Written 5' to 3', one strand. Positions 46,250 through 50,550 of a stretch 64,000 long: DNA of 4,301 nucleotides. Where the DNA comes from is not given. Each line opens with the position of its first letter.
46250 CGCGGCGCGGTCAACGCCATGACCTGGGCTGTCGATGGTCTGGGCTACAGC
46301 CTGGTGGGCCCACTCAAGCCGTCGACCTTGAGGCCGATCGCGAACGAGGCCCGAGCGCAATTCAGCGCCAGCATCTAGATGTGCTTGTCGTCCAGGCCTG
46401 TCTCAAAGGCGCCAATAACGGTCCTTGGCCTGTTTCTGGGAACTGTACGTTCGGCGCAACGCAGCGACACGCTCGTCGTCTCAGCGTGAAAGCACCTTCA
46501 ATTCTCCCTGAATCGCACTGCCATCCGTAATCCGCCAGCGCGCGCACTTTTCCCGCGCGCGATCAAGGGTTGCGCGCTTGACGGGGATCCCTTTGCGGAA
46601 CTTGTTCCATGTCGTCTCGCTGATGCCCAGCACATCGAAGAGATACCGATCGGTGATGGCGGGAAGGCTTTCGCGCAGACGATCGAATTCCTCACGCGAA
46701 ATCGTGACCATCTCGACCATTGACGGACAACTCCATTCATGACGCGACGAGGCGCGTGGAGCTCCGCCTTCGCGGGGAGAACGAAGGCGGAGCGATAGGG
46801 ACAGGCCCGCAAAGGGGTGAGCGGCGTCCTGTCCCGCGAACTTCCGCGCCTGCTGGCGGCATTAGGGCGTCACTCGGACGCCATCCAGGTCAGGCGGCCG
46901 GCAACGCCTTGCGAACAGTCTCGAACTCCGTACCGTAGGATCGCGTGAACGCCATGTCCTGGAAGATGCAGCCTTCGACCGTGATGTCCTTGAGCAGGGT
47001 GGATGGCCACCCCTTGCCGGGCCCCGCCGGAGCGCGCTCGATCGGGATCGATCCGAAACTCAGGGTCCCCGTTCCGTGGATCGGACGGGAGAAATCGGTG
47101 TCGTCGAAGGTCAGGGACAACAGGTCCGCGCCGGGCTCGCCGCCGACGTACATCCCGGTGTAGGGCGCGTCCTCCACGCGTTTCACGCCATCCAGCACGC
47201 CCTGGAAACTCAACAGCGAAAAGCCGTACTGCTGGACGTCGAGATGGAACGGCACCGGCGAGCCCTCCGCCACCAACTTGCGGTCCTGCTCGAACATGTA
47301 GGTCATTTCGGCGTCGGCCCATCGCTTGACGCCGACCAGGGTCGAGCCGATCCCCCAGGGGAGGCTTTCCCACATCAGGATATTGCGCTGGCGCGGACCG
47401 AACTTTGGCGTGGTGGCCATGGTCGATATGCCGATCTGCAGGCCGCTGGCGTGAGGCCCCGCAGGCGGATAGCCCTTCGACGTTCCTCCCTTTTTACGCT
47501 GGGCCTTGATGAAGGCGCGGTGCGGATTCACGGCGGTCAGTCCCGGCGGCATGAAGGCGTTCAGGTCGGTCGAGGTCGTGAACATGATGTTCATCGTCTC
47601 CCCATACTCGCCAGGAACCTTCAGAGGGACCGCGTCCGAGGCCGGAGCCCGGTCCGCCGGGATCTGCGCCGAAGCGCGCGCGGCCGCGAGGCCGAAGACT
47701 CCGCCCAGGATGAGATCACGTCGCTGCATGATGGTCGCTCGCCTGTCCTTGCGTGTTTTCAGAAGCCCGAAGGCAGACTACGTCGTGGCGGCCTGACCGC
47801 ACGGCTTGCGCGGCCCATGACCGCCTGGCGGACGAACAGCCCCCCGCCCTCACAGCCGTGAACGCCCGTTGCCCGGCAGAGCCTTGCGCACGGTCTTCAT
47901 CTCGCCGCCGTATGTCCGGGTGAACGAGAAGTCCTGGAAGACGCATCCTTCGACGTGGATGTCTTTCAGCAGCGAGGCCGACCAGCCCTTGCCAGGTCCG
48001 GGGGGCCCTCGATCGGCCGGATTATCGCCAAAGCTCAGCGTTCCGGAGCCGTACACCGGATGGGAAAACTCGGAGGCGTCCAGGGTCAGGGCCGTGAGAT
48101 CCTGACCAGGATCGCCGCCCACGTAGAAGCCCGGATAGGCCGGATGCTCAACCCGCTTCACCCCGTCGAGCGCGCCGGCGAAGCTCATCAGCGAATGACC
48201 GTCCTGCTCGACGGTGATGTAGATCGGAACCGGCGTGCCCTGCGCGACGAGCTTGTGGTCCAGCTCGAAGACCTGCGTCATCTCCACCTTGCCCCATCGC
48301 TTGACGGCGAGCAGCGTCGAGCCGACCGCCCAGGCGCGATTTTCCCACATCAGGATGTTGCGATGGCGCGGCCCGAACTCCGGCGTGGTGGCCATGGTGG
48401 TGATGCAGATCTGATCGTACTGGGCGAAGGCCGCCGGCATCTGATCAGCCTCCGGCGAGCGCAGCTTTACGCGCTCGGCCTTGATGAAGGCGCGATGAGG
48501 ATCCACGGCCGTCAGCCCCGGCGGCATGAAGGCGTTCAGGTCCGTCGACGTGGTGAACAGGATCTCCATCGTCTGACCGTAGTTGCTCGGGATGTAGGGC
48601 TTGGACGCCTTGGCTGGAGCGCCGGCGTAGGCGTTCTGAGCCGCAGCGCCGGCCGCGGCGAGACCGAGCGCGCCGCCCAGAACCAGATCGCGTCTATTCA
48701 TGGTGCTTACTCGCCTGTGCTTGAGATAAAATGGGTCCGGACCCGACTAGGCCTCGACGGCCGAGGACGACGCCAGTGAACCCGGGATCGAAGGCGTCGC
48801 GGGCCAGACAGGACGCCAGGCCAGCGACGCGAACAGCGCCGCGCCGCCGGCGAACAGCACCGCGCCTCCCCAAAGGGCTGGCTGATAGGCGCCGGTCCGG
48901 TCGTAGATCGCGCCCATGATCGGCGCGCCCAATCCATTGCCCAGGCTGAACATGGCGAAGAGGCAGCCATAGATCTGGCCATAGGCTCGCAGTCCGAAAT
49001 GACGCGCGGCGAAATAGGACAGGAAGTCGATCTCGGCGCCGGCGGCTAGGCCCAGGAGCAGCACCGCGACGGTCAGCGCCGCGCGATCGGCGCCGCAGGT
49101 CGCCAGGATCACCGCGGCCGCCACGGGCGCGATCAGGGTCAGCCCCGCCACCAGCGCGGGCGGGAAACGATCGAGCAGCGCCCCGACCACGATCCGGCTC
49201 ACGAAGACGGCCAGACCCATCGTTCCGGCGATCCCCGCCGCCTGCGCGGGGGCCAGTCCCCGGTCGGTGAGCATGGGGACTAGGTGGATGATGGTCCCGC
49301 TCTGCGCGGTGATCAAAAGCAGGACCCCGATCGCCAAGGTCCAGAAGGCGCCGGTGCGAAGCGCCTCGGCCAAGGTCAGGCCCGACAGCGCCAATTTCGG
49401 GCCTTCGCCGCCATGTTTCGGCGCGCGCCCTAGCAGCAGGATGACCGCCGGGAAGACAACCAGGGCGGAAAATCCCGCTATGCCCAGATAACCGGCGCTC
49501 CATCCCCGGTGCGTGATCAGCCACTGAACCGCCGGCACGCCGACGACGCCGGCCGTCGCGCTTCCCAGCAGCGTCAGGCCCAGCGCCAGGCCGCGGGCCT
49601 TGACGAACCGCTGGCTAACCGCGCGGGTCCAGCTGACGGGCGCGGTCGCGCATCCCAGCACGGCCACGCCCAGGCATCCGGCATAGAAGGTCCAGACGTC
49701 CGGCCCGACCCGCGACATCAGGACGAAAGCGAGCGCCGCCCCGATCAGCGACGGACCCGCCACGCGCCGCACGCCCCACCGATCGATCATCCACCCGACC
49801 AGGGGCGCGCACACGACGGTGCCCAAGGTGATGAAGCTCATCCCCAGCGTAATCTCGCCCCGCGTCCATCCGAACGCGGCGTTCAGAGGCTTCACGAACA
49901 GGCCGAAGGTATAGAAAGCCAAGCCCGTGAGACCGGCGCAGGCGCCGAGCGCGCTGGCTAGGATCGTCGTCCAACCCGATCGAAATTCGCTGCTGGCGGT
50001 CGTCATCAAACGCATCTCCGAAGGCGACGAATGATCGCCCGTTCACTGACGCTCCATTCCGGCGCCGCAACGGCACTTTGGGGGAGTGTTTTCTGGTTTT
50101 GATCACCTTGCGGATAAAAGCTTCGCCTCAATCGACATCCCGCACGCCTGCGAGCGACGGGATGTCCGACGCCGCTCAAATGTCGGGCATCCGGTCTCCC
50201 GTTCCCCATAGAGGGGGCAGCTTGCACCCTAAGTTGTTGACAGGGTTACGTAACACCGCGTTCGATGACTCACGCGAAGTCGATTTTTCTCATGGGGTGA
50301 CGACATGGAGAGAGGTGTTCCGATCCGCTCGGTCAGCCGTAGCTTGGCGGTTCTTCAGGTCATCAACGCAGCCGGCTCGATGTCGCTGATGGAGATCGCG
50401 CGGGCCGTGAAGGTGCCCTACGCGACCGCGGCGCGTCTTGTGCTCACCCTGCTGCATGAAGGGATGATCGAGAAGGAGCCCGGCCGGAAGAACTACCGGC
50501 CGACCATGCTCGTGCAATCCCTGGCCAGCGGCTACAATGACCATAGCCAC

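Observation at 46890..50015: Tandem Tat-signal paralogues with an acetoacetate-decarboxylase-like pattern, co-oriented with an MFS transporter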

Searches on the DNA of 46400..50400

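Call 56: search_rna_families(source=window, start=46400, end=50400, threshold=evalue, max_evalue=1)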
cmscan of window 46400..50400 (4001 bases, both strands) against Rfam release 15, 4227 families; matches with E-value up to 1: 0.
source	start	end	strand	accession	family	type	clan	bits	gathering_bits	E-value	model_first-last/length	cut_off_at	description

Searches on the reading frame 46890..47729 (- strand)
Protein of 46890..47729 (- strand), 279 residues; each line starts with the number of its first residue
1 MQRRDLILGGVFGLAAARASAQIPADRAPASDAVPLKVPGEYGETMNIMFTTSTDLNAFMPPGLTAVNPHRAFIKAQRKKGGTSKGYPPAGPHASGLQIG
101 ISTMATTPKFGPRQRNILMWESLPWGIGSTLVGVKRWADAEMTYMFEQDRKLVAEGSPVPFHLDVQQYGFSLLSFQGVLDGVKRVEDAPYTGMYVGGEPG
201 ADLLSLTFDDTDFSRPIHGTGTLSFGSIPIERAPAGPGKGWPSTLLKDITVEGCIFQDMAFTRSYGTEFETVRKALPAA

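Call 4: search_protein_families(library=pfam, proteins=[window:46890-47729:-], max_evalue=1)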
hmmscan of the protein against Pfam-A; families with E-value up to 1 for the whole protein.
window:46890-47729:- (279 aa): 0 families

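Call 5: search_protein_families(library=ncbifam, proteins=[window:46890-47729:-], max_evalue=1)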
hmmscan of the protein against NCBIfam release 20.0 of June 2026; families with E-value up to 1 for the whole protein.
window:46890-47729:- (279 aa): 0 families

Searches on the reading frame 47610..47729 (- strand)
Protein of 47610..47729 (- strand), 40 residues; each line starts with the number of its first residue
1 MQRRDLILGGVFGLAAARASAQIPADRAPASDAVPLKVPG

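Call 49: search_protein_families(library=pfam, proteins=[window:47610-47729:-], max_evalue=10)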
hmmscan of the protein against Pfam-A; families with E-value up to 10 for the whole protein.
seq(40 aa): 0 families

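Call 50: search_protein_families(library=ncbifam, proteins=[window:47610-47729:-], max_evalue=10)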
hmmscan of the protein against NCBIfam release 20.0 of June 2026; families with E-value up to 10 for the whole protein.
seq(40 aa): 0 families
